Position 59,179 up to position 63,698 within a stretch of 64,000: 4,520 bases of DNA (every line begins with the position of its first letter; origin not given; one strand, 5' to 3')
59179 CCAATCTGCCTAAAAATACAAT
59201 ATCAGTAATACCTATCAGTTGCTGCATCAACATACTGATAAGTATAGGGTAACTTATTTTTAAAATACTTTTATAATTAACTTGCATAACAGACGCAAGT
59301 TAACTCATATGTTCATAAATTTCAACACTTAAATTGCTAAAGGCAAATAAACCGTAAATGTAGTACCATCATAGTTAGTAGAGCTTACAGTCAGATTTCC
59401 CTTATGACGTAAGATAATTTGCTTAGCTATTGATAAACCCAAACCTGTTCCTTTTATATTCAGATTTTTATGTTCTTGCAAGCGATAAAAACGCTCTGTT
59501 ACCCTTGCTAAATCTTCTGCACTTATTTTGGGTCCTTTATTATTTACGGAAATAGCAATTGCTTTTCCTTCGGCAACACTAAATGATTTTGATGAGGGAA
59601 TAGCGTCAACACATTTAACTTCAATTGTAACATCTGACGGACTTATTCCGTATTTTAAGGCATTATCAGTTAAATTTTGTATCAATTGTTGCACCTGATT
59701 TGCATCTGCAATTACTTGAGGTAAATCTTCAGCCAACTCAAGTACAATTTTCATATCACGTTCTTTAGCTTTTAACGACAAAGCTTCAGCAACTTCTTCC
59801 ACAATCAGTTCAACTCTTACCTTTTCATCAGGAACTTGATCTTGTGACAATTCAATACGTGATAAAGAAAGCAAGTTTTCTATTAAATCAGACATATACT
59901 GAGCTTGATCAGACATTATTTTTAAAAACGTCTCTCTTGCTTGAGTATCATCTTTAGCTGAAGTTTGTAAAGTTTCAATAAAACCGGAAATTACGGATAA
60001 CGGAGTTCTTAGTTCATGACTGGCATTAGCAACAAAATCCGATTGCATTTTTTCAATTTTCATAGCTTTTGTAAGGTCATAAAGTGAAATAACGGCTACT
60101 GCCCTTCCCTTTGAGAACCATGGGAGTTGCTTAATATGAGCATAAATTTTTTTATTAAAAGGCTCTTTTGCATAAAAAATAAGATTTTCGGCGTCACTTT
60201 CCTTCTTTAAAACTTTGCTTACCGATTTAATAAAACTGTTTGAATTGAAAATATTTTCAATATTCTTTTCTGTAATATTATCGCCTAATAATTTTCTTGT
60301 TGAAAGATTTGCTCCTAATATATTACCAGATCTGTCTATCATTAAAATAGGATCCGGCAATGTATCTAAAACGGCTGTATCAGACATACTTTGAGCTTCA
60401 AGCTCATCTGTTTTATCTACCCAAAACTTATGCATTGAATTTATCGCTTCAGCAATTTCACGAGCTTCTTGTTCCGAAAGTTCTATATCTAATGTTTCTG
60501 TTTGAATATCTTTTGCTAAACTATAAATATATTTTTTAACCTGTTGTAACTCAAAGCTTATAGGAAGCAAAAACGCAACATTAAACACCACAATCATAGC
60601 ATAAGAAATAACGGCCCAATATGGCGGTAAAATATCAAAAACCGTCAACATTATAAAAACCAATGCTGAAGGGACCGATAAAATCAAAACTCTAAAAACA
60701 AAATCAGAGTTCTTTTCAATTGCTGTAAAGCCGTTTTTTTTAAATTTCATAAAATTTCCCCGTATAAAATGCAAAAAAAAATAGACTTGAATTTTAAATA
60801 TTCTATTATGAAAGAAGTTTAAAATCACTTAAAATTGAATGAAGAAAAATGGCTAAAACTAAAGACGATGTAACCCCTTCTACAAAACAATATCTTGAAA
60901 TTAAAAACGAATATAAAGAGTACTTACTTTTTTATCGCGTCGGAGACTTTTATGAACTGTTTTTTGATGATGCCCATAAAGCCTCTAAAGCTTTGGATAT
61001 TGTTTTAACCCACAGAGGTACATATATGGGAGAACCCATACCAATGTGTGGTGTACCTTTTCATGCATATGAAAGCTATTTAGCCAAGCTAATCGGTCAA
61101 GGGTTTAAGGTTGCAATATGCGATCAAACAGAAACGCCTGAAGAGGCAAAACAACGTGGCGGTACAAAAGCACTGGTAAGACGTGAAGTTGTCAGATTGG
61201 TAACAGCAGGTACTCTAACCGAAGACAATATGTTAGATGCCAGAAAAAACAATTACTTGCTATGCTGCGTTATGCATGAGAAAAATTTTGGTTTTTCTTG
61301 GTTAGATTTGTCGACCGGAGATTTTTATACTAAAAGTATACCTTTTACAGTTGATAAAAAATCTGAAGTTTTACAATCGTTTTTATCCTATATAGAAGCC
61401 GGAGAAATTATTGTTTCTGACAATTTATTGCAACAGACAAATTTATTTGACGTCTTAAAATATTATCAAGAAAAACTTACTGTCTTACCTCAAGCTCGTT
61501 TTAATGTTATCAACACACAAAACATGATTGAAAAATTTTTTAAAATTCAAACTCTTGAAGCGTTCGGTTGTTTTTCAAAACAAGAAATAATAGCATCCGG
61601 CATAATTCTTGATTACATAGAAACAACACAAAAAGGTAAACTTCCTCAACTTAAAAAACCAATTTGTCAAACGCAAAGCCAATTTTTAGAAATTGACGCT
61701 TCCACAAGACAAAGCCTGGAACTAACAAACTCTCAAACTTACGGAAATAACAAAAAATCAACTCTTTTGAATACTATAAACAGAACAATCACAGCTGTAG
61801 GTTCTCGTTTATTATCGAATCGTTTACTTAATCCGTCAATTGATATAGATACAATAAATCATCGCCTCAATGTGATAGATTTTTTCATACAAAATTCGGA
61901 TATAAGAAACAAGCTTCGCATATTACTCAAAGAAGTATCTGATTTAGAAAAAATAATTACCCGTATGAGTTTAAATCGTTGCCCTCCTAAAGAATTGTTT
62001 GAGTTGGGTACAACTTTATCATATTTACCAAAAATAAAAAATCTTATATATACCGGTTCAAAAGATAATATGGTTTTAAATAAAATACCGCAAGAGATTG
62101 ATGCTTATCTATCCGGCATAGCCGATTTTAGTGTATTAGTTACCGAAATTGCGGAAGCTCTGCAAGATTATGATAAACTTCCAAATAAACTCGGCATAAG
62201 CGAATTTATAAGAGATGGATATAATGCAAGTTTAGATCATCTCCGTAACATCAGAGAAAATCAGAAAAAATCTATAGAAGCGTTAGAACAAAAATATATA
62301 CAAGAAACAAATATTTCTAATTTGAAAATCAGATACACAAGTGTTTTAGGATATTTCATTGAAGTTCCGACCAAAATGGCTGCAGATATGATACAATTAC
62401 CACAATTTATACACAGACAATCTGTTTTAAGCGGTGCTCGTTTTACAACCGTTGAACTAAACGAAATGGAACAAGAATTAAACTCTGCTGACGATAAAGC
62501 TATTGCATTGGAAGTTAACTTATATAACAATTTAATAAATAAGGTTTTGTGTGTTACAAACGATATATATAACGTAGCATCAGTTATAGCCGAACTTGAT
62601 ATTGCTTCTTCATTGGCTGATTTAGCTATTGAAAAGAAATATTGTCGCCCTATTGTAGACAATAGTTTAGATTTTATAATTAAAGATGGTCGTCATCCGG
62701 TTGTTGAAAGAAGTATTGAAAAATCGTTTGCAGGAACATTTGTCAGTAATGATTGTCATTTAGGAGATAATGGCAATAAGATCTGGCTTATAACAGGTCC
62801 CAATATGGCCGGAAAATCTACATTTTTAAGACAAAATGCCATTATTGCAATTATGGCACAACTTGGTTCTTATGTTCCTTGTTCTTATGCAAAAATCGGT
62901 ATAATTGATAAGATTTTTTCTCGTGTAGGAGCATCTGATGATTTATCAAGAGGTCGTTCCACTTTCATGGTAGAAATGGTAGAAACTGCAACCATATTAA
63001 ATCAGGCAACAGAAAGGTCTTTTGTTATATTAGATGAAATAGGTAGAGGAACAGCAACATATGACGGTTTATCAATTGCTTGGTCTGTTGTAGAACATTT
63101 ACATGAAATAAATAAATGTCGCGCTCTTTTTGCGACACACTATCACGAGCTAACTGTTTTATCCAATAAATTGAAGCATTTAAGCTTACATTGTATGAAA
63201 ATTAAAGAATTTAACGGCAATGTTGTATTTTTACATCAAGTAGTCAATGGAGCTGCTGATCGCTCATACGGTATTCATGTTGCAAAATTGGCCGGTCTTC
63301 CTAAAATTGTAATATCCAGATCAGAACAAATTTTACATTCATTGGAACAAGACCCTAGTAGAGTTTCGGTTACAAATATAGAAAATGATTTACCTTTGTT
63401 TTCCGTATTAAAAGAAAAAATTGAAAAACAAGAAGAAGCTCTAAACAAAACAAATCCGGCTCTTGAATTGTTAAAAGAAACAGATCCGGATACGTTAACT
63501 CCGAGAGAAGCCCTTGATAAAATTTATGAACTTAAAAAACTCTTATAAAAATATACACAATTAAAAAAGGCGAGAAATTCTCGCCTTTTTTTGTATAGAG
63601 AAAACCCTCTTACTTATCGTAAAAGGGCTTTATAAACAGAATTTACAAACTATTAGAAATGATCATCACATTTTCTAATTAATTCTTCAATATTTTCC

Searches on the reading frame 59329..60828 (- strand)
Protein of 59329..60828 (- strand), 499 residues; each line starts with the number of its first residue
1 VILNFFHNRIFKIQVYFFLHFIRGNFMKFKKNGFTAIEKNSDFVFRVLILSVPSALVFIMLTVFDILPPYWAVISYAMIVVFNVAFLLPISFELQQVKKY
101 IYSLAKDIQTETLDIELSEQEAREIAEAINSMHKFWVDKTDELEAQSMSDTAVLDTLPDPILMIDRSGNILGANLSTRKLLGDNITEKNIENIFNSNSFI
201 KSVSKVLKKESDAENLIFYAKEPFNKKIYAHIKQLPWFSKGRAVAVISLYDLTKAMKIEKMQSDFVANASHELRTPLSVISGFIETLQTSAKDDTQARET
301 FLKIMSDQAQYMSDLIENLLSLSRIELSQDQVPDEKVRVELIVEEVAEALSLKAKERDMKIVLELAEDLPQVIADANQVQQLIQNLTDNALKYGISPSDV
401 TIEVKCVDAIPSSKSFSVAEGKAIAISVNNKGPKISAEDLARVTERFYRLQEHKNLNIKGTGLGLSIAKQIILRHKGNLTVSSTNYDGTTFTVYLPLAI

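Call 12: search_protein_families(library=ncbifam, max_evalue=1e-10, proteins=[window:59329-60828:-])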
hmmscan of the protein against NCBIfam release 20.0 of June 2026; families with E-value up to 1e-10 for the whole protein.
window:59329-60828:- (499 aa): 66 families (the best 25 are shown)
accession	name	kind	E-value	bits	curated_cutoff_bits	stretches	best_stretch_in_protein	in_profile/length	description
NF046044.1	PnpS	equivalog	5.3e-79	266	400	1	96-496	4-390/390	two-component system histidine kinase PnpS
TIGR02966.1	phoR_proteo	equivalog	1.8e-75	254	334.2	1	152-494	10-332/333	phosphate regulon sensor histidine kinase PhoR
NF033092.0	HK_WalK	equivalog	1.5e-59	202.1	725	1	81-497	192-594/594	cell wall metabolism sensor histidine kinase WalK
NF008235.0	PRK11006.1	equivalog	9.2e-48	163.2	390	1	155-496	105-422/431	phosphate regulon sensor histidine kinase PhoR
NF045911.1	TCSHisKinNblS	equivalog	4.2e-47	160.8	1000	1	78-495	193-618/621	two-component system sensor histidine kinase NblS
NF008468.0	PRK11360.1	equivalog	5.5e-45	153.8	646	1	73-497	201-608/616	two-component system sensor histidine kinase AtoS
NF008312.0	PRK11100.1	equivalog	2.6e-41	142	356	1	263-496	257-473/477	two-component system sensor histidine kinase CreC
NF041735.1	hist_kin_RppB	equivalog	3e-41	141.7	400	1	261-496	215-438/438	two-component system sensor histidine kinase RppB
NF047874.1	MASE3_PAS_HK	subfamily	4.2e-39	134.9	560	1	12-497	148-625/655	MASE3 domain-containing sensor histidine kinase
NF033093.1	HK_VicK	exception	1e-38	133.1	680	1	74-496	21-434/448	cell wall metabolism sensor histidine kinase VicK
NF033091.0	HK_VanS_ACDEFG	equivalog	8.1e-38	130.2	400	1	253-496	65-293/293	vancomycin resistance histidine kinase VanS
NF053855.1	HisKinPhoRBctds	equivalog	5.6e-36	124.1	500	1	82-493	178-579/583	two-component system sensor histidine kinase PhoR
NF038297.2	hybrid_HK_HrmK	equivalog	1.3e-35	123.2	725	1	257-497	230-457/607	hybrid histidine kinase/response regulator HrmK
NF006800.0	PRK09303.1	equivalog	1.4e-35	123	342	1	261-497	150-377/383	histidine kinase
NF008302.0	PRK11091.1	equivalog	3.2e-33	114.9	838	1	95-497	106-505/779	aerobic respiration two-component sensor histidine kinase ArcB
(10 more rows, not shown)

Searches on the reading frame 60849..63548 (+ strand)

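Call 42: search_protein_families(library=pfam, max_evalue=0.001, proteins=[window:60849-63548:+])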
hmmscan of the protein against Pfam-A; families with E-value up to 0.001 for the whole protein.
window:60849-63548:+ (899 aa): 5 families
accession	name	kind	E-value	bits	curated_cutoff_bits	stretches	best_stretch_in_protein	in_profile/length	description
PF00488.27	MutS_V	-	3.2e-86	288.6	30.2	1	646-833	1-188/188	MutS domain V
PF01624.25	MutS_I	-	1.1e-39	135.6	20.6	1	9-126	1-112/113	MutS domain I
PF05192.23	MutS_III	-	3e-38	132.6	34.1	1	285-590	1-194/194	MutS domain III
PF05190.23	MutS_IV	-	2.1e-21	76.4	22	1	457-549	1-91/92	MutS family domain IV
PF05188.22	MutS_II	-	1.3e-20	74.6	25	1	135-268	1-132/133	MutS domain II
